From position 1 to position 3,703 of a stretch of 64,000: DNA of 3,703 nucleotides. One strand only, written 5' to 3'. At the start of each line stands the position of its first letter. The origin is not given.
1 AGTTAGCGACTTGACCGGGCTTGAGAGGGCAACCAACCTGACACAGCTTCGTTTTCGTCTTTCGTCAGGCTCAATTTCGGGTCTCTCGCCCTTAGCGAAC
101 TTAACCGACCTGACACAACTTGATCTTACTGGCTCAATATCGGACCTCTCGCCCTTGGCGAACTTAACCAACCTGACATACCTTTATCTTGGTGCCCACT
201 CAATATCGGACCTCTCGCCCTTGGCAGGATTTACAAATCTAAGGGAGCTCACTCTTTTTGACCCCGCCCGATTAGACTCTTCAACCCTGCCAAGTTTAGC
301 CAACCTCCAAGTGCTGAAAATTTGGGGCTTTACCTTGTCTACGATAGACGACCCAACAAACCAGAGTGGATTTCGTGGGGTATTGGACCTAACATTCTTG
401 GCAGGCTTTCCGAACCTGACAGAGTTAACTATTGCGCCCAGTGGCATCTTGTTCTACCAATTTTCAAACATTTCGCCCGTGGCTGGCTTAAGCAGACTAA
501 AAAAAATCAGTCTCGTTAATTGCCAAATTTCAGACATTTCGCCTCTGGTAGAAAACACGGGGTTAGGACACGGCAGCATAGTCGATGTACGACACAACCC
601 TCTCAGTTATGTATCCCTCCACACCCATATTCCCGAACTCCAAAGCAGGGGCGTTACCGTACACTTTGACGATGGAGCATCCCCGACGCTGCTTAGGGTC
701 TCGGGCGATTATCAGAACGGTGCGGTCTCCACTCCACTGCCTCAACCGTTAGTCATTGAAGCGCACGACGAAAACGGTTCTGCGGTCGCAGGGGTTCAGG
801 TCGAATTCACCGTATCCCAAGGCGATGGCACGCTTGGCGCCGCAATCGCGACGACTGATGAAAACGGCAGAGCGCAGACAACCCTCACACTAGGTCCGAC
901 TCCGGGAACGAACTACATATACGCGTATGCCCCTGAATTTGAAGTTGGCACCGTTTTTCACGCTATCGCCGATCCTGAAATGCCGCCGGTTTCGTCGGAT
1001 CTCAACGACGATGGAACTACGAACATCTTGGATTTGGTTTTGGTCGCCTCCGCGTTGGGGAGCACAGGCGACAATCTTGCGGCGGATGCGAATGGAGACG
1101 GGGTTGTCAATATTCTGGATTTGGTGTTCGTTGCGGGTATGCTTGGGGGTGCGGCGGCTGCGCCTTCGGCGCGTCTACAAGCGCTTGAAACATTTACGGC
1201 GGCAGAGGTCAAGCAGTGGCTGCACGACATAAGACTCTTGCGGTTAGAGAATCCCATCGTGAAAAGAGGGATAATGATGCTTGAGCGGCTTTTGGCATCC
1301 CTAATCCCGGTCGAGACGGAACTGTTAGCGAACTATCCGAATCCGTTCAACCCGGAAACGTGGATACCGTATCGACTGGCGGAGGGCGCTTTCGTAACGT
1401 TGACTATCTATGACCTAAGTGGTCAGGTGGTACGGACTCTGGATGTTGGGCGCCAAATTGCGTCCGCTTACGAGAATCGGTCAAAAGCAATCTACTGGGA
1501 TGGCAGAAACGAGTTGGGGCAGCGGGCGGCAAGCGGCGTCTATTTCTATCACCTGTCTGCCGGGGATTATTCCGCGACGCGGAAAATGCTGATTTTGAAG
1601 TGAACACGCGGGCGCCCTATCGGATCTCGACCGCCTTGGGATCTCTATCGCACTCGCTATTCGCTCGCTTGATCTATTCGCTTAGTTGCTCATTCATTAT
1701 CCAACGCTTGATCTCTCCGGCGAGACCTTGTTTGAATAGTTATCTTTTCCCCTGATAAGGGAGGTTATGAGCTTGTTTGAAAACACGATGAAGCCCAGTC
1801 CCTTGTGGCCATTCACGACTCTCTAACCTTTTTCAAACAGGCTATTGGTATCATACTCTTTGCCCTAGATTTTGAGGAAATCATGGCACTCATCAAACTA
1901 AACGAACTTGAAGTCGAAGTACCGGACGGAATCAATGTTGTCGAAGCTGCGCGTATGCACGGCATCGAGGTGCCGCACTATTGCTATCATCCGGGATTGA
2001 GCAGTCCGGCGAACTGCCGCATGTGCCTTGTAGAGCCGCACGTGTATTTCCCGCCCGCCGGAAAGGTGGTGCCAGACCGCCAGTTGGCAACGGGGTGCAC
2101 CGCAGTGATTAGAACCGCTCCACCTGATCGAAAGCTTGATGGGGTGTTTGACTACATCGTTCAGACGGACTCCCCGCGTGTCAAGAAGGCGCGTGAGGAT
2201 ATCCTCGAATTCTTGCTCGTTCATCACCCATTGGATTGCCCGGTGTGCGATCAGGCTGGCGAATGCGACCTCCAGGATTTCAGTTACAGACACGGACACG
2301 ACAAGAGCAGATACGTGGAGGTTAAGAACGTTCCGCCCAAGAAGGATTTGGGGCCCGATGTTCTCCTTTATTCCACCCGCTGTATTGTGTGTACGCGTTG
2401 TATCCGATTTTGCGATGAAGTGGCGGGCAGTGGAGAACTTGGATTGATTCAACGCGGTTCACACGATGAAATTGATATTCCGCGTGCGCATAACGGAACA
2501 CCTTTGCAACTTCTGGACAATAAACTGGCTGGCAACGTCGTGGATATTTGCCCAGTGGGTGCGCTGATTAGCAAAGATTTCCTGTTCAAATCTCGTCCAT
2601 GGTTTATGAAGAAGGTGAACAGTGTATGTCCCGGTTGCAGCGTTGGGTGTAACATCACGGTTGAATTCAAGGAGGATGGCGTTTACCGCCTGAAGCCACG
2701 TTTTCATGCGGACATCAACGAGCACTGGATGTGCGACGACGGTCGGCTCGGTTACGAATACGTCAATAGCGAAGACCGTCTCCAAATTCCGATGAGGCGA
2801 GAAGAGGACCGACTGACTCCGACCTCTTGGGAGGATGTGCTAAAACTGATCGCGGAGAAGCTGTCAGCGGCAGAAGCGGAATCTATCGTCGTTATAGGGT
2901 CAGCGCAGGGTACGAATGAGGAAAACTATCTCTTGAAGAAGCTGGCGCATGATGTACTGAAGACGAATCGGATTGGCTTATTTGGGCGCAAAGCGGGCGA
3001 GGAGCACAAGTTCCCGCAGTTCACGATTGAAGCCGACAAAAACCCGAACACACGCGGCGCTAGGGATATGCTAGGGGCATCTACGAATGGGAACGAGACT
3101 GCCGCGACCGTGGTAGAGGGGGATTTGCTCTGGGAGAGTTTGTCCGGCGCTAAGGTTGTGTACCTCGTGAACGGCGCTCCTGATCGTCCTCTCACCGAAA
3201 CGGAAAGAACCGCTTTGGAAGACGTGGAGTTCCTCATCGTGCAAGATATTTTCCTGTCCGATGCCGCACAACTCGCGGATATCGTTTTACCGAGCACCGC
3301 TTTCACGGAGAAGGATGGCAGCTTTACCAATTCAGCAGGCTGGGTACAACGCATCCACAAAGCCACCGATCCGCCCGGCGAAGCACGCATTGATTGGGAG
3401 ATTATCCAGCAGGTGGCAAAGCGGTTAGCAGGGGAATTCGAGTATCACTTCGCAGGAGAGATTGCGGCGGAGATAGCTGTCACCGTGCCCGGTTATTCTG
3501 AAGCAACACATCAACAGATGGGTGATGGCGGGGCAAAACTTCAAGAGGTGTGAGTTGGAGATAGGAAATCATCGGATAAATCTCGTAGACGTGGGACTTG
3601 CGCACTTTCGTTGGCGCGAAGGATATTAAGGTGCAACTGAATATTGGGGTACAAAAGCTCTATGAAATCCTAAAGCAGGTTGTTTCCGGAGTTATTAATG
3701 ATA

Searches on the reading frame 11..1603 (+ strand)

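Call 3: search_protein_families(library=pfam, proteins=[window:11-1603:+], max_evalue=0.01)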
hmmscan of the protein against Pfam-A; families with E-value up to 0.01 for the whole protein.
window:11-1603:+ (530 aa): 11 families
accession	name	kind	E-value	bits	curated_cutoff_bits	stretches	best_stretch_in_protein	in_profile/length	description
PF12799.13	LRR_4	-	2.3e-16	59.9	27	2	53-83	1-32/44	Leucine Rich repeats (2 copies)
PF02369.22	Big_1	-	5.6e-09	36.4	34.9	1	251-293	25-67/93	Bacterial Ig-like domain (group 1)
PF13860.13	FlgD_ig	-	6.6e-08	32.9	27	1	461-517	24-75/79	FlgD Ig-like domain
PF00404.24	Dockerin_1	-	4.2e-07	30.5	22.9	1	329-376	2-54/57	Dockerin type I domain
PF09134.16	Invasin_D3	-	5.5e-05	24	33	1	249-303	26-78/98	Invasin, domain 3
PF18962.6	Por_Secre_tail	-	6e-05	23.7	27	1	442-528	2-75/75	Secretion system C-terminal sorting domain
PF23598.1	LRR_14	-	0.00041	19.6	40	1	4-144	40-177/353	Leucine-rich repeat region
PF25019.1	LRR_R13L1-DRL21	-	0.002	18.5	27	0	8-104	37-124/127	R13L1/DRL21 LRRs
PF23952.1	LRR_EndoS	-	0.0072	17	27.9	0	42-112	34-97/116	Endo-beta-N-acetylglucosaminidase EndoS LRR domain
PF13585.12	CHU_C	-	0.0087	16.6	27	0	486-519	41-75/86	CHU_C Type IX secretion signal domain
PF13855.12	LRR_8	-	0.0094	16.1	27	0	50-83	22-57/61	Leucine rich repeat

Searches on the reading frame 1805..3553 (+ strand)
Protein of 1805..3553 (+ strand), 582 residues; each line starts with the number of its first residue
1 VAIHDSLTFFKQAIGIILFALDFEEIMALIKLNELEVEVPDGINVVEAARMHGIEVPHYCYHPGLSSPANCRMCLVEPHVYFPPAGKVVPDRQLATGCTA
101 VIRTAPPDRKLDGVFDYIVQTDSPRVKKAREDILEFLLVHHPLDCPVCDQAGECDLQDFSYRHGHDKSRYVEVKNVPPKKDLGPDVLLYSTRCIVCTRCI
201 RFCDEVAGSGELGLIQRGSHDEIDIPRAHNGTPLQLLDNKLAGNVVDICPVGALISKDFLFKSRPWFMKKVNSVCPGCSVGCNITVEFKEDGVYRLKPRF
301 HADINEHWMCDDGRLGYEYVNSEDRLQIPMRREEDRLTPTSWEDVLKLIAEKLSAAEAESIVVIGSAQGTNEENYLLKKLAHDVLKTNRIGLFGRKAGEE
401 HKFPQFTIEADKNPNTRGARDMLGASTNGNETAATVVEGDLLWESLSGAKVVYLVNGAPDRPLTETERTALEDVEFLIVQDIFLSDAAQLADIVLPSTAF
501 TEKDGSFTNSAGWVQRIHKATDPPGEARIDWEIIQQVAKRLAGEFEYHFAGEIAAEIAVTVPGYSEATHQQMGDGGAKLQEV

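Call 3: search_protein_families(library=pfam, proteins=[window:1805-3553:+], max_evalue=0.01)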
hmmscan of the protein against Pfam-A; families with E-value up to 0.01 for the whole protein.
window:1805-3553:+ (582 aa): 7 families
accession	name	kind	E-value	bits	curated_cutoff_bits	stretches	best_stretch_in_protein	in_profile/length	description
PF00384.28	Molybdopterin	-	1.4e-34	120.1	24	2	447-540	257-353/353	Molybdopterin oxidoreductase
PF22117.2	Fer4_Nqo3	-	2.3e-21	76.1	27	1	183-254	1-66/67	NADH-quinone oxidoreductase subunit 3, ferredoxin-like domain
PF10588.14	NADH-G_4Fe-4S_3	-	5.7e-17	61.4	27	1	130-169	1-40/40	NADH-ubiquinone oxidoreductase-G iron-sulfur binding region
PF04879.21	Molybdop_Fe4S4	-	1.6e-10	41.2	22.7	1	268-322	1-55/55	Molybdopterin oxidoreductase Fe4S4 domain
PF22151.2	Fer4_NDSU1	-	3e-09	36.7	23.8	1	269-317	2-50/51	NADH-ubiquinone oxidoreductase NDSU1/NuoG-like, 4Fe-4S domain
PF13510.11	Fer2_4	-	2.7e-05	24.6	22.8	1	30-77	6-57/82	2Fe-2S iron-sulfur cluster binding domain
PF00111.32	Fer2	-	2.9e-05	24.4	21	1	34-77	7-46/77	2Fe-2S iron-sulfur cluster binding domain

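Call 14: search_protein_families(library=ncbifam, proteins=[window:1805-3553:+], max_evalue=0.001)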
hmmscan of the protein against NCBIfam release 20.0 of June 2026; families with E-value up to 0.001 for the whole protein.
window:1805-3553:+ (582 aa): 28 families (the best 25 are shown)
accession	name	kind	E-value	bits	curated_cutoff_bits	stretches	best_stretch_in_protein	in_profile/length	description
TIGR01973.1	NuoG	equivalog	3.8e-134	448.7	470.05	2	30-388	1-332/606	NADH-quinone oxidoreductase subunit NuoG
NF005895.0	PRK07860.1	equivalog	4.9e-94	315.9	802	2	30-403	20-370/811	NADH-quinone oxidoreductase subunit G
TIGR01591.1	Fdh-alpha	equivalog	1.3e-64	218.4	666.25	2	449-576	384-513/672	formate dehydrogenase subunit alpha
NF006305.0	PRK08493.1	equivalog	6.4e-46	156.8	591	3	118-221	69-171/819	NADH-quinone oxidoreductase subunit G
NF047855.1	AssmNtatRedNasC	equivalog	7.3e-37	127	1100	2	461-560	424-525/708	assimilatory nitrate reductase catalytic subunit NasC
NF040763.1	FeFe_hydrog_A6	exception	2.5e-36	125.2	765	1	30-258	3-209/571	NADH-dependent [FeFe] hydrogenase, group A6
NF005745.0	PRK07569.1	equivalog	4.9e-30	104.6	333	1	30-257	6-210/238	bidirectional hydrogenase complex protein HoxU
NF041323.1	Nitr_red_NasA_Halo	equivalog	3.4e-27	95.3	1000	2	450-544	378-473/673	assimilatory nitrate reductase NasA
NF012032.0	PRK15488.1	equivalog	4.6e-19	67.9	694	2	468-545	451-531/759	thiosulfate reductase PhsA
TIGR01553.1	formate-DH-alph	equivalog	4.1e-18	64.5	814.2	2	493-569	607-682/1009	formate dehydrogenase-N subunit alpha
NF010055.0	PRK13532.1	equivalog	3.9e-17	61.8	904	2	272-391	44-174/830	nitrate reductase catalytic subunit NapA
TIGR01706.1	NAPA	equivalog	3.1e-16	58.9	930.55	2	472-541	502-571/830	periplasmic nitrate reductase subunit alpha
NF040762.1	Hydr_FeFe_Clost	exception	1.4e-15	57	900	1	30-259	3-209/572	ferredoxin hydrogenase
NF041513.1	formate_DH_Act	exception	6.7e-13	47.3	1400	2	494-542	637-685/1067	formate dehydrogenase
TIGR03479.1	DMSO_red_II_alp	subfamily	9.8e-13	47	984.75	1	467-541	568-643/913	molybdopterin-dependent oxidoreductase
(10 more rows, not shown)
